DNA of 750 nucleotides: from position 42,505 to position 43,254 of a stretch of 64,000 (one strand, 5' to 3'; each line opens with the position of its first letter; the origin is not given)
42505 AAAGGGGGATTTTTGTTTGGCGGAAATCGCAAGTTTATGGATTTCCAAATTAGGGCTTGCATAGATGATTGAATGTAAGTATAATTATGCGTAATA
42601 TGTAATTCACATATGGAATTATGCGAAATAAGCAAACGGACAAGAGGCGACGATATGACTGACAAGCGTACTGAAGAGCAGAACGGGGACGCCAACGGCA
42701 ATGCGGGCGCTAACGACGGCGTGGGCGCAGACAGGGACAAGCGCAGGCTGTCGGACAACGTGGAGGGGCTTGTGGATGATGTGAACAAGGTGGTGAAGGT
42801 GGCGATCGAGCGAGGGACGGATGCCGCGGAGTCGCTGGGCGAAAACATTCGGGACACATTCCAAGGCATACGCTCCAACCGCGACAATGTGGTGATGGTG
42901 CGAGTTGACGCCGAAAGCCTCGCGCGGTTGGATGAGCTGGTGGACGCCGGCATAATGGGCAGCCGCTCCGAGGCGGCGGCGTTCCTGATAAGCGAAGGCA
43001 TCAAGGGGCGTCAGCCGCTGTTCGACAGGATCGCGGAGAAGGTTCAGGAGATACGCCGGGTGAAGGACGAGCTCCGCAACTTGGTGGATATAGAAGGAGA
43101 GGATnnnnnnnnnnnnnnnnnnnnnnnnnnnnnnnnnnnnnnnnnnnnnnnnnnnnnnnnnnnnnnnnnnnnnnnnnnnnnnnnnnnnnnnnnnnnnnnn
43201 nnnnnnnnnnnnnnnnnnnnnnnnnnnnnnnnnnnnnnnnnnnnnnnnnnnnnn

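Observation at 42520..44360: Prokaryotic viperin in an AT-rich cassette, driven with an upstream RHH-domain protein from a near-consensus promoter with operator-like repeats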

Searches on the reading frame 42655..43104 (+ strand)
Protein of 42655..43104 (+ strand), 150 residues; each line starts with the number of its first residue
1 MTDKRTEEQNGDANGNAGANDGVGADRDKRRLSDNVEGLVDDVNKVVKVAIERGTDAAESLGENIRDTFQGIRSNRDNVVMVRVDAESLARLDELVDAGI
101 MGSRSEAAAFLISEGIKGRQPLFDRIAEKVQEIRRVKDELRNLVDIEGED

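Call 46: search_protein_families(library=phrogs, proteins=[window:42655-43104:+], max_evalue=0.1)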
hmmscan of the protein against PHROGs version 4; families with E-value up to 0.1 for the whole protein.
window:42655-43104:+ (150 aa): 1 family
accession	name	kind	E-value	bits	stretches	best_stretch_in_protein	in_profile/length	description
phrog_4738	-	transcription regulation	1.7e-05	25.4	1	72-117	9-54/59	transcriptional repressor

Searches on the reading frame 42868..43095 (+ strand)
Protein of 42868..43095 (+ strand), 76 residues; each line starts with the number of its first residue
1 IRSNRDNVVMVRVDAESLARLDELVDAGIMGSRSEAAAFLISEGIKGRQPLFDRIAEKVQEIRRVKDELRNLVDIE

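Call 83: search_solved_structures(query=A8, max_evalue=5, show_alignments=2)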
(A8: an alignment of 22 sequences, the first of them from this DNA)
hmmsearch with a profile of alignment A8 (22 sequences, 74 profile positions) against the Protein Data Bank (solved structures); distinct sequences matched with E-value up to 5: 33.
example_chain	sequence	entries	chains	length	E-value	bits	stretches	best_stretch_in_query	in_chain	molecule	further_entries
8eer_A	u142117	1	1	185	0.17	14.8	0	41-69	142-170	Isoform 4b of the GTPase KRAS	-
9r1o_A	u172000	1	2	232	0.26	14.3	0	41-66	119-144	sc-apCC-6-DPH-NR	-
1o3x_A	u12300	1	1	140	0.27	14.2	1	36-72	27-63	ADP-ribosylation factor binding protein GGA1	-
1nwm_X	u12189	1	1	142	0.31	14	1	36-72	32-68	ADP-ribosylation factor binding protein GGA1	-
1naf_A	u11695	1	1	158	0.37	13.8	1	36-72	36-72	ADP-ribosylation factor binding protein GGA1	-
1oxz_A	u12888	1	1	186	0.48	13.4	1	36-72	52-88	ADP-ribosylation factor binding protein GGA1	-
6gof_A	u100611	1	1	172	0.61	13.1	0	41-69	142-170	GTPase KRas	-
6god_A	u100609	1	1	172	0.61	13.1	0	41-69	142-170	GTPase KRas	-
8qvu_E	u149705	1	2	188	0.63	13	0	41-69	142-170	Isoform 2B of GTPase KRas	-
7scx_A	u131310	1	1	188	0.63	13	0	41-69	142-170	Isoform 2B of GTPase KRas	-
7scw_A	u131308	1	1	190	0.64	13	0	41-69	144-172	Isoform 2B of GTPase KRas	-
24hr_A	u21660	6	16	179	0.64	13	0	41-69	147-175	Isoform 2B of GTPase KRas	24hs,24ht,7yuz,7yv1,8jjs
6w4f_B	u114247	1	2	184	0.67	12.9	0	41-69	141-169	GTPase KRas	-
8eie_A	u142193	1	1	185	0.67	12.9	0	41-69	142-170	GTPase KRas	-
6w4e_B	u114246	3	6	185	0.68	12.9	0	41-69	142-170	GTPase KRas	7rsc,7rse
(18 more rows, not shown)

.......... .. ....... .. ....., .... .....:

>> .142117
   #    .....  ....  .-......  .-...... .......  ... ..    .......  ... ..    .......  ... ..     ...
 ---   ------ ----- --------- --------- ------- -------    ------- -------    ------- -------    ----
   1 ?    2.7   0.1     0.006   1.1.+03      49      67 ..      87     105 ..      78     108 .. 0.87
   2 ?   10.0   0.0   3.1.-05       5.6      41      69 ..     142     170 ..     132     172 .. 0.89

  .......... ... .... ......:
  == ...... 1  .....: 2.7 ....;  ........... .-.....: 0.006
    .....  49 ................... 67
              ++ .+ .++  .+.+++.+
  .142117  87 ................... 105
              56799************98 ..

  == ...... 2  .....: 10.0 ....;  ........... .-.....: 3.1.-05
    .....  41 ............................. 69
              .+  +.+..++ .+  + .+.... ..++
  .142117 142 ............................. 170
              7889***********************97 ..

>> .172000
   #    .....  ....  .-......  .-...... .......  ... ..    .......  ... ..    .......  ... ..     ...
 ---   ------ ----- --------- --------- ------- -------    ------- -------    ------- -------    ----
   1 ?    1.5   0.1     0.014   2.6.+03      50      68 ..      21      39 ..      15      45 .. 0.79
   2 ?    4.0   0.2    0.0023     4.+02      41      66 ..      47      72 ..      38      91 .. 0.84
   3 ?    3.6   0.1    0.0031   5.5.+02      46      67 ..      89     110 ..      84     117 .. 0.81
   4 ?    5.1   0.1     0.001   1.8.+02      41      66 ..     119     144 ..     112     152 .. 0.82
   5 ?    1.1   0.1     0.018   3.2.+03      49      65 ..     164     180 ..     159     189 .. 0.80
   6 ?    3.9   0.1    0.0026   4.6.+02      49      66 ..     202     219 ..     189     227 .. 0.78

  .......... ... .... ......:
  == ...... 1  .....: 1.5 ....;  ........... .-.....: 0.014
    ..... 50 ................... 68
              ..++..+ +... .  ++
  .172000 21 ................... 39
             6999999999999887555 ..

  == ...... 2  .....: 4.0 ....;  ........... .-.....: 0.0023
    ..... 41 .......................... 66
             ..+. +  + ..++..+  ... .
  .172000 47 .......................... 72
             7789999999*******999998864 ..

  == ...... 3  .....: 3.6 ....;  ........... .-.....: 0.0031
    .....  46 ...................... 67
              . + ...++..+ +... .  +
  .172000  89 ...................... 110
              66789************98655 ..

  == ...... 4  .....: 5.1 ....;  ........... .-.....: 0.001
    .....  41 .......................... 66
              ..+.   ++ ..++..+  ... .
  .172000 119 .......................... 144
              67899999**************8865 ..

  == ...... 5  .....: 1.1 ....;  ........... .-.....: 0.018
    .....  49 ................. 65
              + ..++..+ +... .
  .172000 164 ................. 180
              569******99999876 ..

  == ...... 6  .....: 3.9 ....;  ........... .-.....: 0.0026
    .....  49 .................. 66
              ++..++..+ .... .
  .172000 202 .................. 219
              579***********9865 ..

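Call 84: search_protein_families(library=pfam, alignment_id=A8, max_evalue=0.1)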
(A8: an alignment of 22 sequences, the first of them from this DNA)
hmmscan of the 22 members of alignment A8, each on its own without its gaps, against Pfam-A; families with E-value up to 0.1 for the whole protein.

A. member 1, seq(76 aa): 2 families
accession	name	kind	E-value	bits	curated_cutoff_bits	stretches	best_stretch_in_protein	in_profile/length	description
PF01402.27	RHH_1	-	0.00072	19.9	20.5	1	10-36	3-28/39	Ribbon-helix-helix protein, copG family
PF22421.1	SYY_C-terminal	-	0.084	13.2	27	0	4-46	5-47/83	Tyrosine--tRNA ligase SYY-like C-terminal domain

B. families by the number of members that match (of 22 scanned): 12 families
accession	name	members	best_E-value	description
PF01402.27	RHH_1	16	0.00018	Ribbon-helix-helix protein, copG family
PF22421.1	SYY_C-terminal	14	0.0018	Tyrosine--tRNA ligase SYY-like C-terminal domain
PF08827.16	DUF1805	3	0.041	Domain of unknown function (DUF1805)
PF17723.7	RHH_8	2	0.061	Ribbon-Helix-Helix transcriptional regulator family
PF08841.16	DDR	1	0.034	Diol dehydratase reactivase ATPase-like domain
PF17835.6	NOG1_N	1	0.034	NOG1 N-terminal helical domain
PF12999.12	PRKCSH-like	1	0.051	Glucosidase II beta subunit-like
PF16563.10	P66_CC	1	0.055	Coiled-coil and interaction region of P66A and P66B with MBD2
PF22357.2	AF1548-like_C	1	0.064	AF1548-like, C-terminal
PF23434.1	DUF7120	1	0.066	Family of unknown function (DUF7120)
PF05973.20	Gp49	1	0.084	Phage derived protein Gp49-like (DUF891)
PF01625.27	PMSR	1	0.091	Peptide methionine sulfoxide reductase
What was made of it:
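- Closest known: Ribbon-helix-helix. Same: A beta-strand plus two-helix sequence pattern (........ / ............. / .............), with consistent weak RHH_1 hits (call 84).
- Checked: 16 of 22 diverse family members hit RHH_1 (call 84).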

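Call 89: find_related_loci(query=A8, collection=viral_contigs, flank=4000)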
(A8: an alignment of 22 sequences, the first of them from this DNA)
Query A8 (76 aa) in viral_contigs; peptide patterns used: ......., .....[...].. (x = any residue, [..] = any of these).
51 stretches matched a pattern, but none encodes a relative of the query by tblastn (E <= 1e-3).
